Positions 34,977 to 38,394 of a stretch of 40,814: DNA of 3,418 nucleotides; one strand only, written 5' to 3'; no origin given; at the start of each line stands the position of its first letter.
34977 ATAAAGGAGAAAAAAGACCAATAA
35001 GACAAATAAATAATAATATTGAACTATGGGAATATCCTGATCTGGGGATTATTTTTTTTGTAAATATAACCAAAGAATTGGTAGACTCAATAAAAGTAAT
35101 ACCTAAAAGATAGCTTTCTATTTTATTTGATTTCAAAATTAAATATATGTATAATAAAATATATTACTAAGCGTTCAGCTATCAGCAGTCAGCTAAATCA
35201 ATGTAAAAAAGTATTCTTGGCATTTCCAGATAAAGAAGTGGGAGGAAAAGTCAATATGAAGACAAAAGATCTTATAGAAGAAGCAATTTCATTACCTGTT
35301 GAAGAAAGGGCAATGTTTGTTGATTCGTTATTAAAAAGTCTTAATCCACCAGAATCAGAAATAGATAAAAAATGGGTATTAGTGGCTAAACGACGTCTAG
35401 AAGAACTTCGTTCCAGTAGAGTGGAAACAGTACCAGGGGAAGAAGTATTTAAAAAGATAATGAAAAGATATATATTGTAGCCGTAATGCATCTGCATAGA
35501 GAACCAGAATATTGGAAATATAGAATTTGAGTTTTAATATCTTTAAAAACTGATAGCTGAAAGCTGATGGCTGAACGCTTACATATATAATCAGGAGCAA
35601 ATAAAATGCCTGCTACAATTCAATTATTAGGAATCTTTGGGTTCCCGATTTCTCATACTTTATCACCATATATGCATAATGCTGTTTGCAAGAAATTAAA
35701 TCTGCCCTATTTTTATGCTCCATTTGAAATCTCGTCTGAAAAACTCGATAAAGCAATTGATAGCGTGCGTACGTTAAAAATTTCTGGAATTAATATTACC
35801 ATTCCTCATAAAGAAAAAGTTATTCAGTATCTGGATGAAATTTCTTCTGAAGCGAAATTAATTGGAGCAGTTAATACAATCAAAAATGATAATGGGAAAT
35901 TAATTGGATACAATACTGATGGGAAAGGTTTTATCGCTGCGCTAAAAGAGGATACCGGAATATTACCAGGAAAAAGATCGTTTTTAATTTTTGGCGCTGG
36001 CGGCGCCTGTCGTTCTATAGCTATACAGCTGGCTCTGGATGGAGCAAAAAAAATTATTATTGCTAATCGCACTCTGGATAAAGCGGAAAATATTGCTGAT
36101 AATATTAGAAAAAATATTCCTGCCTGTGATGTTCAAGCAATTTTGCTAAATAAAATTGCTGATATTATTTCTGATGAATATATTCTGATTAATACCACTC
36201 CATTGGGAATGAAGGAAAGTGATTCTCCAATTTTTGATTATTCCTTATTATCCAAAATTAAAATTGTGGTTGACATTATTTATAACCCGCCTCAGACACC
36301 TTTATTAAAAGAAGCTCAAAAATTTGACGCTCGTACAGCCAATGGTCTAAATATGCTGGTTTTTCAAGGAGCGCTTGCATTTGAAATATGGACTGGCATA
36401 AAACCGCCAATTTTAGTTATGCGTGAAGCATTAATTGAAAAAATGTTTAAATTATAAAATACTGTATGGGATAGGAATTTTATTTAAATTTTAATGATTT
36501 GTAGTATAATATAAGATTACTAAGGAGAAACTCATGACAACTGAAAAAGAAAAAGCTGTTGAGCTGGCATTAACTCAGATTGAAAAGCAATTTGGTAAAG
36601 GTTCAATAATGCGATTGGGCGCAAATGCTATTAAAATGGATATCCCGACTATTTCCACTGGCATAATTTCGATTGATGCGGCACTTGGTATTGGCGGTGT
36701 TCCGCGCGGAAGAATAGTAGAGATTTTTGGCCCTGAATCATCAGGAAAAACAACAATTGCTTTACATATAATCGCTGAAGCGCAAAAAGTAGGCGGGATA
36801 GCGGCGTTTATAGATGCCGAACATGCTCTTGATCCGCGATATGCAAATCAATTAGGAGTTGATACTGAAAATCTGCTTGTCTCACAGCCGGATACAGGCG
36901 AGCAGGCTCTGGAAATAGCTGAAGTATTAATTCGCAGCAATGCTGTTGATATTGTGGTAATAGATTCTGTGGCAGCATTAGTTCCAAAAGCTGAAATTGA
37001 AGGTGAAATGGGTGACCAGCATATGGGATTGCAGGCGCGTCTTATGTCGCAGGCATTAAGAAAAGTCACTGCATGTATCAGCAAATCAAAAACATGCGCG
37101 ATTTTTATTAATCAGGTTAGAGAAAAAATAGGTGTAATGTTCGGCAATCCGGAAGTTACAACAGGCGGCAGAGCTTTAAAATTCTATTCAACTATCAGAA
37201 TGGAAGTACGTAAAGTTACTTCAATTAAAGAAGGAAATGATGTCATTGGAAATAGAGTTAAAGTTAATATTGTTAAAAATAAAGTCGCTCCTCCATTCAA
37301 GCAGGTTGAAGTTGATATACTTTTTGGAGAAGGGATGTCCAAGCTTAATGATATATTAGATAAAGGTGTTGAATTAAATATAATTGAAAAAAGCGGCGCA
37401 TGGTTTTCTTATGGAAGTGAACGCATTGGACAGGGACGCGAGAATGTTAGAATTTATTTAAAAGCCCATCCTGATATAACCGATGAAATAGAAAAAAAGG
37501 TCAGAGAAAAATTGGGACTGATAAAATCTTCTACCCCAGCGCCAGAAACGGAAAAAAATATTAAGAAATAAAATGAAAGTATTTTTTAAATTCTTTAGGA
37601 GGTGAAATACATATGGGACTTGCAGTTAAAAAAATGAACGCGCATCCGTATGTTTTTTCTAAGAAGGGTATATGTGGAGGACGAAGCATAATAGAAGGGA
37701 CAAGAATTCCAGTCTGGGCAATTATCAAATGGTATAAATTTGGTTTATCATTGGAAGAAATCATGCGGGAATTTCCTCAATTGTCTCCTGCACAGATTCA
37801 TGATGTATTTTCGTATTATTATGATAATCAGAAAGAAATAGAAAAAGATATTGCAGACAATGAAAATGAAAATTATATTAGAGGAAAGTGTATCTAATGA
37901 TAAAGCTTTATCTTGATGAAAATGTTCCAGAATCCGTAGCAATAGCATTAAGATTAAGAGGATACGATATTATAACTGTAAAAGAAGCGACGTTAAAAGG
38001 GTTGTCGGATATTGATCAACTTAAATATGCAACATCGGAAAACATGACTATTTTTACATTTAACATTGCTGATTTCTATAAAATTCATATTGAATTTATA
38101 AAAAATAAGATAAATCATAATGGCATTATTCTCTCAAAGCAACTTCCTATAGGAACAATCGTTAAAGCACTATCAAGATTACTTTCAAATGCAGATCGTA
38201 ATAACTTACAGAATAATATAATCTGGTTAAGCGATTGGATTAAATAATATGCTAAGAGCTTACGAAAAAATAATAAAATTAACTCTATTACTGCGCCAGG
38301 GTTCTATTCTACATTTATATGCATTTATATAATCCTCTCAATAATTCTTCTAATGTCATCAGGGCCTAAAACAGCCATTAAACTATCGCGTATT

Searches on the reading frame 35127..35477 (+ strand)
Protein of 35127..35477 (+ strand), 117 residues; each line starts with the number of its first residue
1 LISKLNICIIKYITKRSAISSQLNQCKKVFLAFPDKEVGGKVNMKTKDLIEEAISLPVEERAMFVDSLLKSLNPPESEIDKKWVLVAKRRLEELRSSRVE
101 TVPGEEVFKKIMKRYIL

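Call 20: search_protein_families(library=pfam, proteins=[window:35127-35477:+], max_evalue=0.001)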
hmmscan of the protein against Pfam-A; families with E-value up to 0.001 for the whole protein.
window:35127-35477:+ (117 aa): 1 family
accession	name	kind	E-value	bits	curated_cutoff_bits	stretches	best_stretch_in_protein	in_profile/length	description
PF09720.15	Unstab_antitox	-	3.9e-14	52.8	23.3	1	55-107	1-54/54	Putative addiction module component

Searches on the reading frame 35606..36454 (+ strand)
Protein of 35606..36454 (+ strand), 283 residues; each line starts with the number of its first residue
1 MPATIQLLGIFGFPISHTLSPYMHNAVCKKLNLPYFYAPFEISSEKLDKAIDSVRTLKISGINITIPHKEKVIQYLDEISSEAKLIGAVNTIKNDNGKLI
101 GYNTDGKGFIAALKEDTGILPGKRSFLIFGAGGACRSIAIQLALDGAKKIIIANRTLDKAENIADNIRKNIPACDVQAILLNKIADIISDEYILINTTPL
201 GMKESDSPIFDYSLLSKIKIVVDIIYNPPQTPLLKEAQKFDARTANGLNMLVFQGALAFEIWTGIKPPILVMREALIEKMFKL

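Call 20: search_protein_families(library=pfam, proteins=[window:35606-36454:+], max_evalue=0.001)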
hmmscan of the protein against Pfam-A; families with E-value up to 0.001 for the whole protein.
window:35606-36454:+ (283 aa): 5 families
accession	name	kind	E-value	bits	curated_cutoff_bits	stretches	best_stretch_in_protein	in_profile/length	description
PF08501.16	Shikimate_dh_N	-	8.5e-31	106.5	27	1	10-92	1-83/83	Shikimate dehydrogenase substrate binding domain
PF18317.6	SDH_C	-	1.5e-14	53.8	25.8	1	247-276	1-30/31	Shikimate 5'-dehydrogenase C-terminal domain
PF01488.26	Shikimate_DH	-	1.1e-08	35.7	24.3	1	124-198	13-83/138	Shikimate / quinate 5-dehydrogenase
PF03435.24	Sacchrp_dh_NADP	-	0.00044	21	25.1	0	127-199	2-77/129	Saccharopine dehydrogenase NADP binding domain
PF03807.23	F420_oxidored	-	0.00052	21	21.6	0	128-178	4-55/94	NADP oxidoreductase coenzyme F420-dependent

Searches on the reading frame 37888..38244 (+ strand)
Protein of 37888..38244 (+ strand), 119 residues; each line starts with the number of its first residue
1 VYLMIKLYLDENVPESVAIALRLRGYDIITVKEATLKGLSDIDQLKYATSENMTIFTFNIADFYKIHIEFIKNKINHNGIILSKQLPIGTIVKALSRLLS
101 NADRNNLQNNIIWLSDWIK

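Call 20: search_protein_families(library=pfam, proteins=[window:37888-38244:+], max_evalue=0.001)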
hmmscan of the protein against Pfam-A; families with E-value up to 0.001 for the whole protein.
window:37888-38244:+ (119 aa): 1 family
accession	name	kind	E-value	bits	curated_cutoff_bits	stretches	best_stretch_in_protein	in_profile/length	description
PF18480.7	DUF5615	-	4.7e-18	65.5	23.8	1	6-114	2-107/110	Domain of unknown function (DUF5615)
